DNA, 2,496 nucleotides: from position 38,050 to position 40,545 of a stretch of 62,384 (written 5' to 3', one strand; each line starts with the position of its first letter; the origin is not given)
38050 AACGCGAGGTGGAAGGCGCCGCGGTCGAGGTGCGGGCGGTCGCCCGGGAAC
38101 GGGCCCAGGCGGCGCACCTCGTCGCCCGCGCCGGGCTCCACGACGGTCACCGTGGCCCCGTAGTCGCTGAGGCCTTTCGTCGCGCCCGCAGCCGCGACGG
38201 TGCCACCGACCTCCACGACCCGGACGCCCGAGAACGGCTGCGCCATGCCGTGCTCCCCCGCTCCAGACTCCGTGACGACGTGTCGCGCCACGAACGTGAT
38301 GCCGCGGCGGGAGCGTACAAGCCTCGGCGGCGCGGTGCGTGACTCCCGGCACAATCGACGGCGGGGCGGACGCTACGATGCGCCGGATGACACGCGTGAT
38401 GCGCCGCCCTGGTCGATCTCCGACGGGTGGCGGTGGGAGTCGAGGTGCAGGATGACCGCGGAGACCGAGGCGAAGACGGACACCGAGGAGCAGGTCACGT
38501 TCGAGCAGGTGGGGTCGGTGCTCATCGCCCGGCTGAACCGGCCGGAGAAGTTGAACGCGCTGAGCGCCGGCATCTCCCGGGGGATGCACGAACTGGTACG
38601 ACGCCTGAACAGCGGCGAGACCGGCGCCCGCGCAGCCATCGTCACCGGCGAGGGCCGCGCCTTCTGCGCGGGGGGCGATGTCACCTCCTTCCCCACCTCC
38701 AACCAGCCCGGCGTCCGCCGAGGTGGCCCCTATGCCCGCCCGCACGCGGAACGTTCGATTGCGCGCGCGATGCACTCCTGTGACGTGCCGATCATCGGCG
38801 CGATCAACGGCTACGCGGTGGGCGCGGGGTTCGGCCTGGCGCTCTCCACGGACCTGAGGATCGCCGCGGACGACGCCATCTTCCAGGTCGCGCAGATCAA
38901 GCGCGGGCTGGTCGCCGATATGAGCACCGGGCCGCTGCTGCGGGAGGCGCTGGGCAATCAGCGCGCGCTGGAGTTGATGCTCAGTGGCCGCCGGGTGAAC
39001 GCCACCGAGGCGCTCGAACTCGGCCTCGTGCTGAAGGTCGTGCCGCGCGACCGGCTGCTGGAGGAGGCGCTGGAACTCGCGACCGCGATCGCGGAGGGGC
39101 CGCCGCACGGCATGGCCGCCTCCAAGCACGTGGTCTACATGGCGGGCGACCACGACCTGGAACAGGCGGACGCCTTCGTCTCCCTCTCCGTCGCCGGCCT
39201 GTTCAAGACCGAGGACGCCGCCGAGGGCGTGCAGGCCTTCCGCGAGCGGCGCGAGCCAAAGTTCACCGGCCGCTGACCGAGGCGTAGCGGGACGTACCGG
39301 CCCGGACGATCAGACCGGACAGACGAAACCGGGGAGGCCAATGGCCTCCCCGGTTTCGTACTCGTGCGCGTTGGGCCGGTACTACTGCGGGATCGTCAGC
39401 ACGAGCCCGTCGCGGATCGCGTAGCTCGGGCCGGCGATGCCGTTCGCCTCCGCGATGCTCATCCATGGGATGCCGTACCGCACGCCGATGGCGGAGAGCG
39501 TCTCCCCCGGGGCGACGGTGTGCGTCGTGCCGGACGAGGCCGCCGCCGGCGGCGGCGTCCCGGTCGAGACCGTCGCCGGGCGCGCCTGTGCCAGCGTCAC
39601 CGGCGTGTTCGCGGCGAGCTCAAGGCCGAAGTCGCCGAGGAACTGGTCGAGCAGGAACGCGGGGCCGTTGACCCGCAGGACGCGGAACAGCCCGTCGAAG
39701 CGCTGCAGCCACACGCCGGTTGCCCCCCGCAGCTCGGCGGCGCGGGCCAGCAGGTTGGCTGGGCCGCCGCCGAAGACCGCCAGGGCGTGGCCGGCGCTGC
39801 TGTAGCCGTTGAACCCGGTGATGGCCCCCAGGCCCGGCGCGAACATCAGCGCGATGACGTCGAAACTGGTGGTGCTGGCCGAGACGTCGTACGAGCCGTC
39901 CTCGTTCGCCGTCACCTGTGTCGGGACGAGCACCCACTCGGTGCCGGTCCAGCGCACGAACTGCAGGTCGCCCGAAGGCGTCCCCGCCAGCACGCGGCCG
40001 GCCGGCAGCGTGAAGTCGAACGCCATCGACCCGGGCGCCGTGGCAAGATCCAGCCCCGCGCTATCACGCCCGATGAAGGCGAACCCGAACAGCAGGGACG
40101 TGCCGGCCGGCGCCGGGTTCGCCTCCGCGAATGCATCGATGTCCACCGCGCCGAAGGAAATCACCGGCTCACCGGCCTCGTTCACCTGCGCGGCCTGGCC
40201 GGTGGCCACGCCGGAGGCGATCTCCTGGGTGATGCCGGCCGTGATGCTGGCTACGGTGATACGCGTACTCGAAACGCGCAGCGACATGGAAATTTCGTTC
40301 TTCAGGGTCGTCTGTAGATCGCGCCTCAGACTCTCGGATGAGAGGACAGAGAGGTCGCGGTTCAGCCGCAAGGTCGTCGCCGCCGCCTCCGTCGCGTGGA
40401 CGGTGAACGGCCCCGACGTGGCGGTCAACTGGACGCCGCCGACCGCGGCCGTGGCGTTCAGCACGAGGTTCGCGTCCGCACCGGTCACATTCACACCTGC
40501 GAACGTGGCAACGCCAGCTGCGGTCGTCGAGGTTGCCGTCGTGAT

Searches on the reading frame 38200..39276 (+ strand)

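Call 13: search_protein_families(library=pfam, proteins=[window:38200-39276:+])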
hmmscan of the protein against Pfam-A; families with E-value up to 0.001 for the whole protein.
window:38200-39276:+ (358 aa): 2 families
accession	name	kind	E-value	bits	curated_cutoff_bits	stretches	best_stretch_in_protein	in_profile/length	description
PF00378.25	ECH_1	-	6.8e-50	170.2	27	1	105-357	4-250/251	Enoyl-CoA hydratase/isomerase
PF16113.10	ECH_2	-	1.3e-28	100.9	27.2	1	109-295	3-186/335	Enoyl-CoA hydratase/isomerase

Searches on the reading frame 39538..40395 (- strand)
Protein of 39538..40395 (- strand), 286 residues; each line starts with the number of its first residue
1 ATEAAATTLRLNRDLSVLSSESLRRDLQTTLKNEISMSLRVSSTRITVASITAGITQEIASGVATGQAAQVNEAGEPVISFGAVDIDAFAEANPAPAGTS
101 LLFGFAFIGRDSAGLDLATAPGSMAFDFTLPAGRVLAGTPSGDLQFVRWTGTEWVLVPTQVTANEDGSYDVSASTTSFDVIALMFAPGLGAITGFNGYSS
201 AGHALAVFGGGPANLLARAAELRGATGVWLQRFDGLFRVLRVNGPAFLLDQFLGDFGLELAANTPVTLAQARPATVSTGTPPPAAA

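Call 59: find_homologous_proteins(query=window:39538-40395:-, max_evalue=0.00001)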
Query seq(286 aa): 8000 candidates shared short words with the query, none scored E <= 0.00001.
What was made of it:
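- Tried and rejected: The same database with the unique C-terminal 286 aa (call 59).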
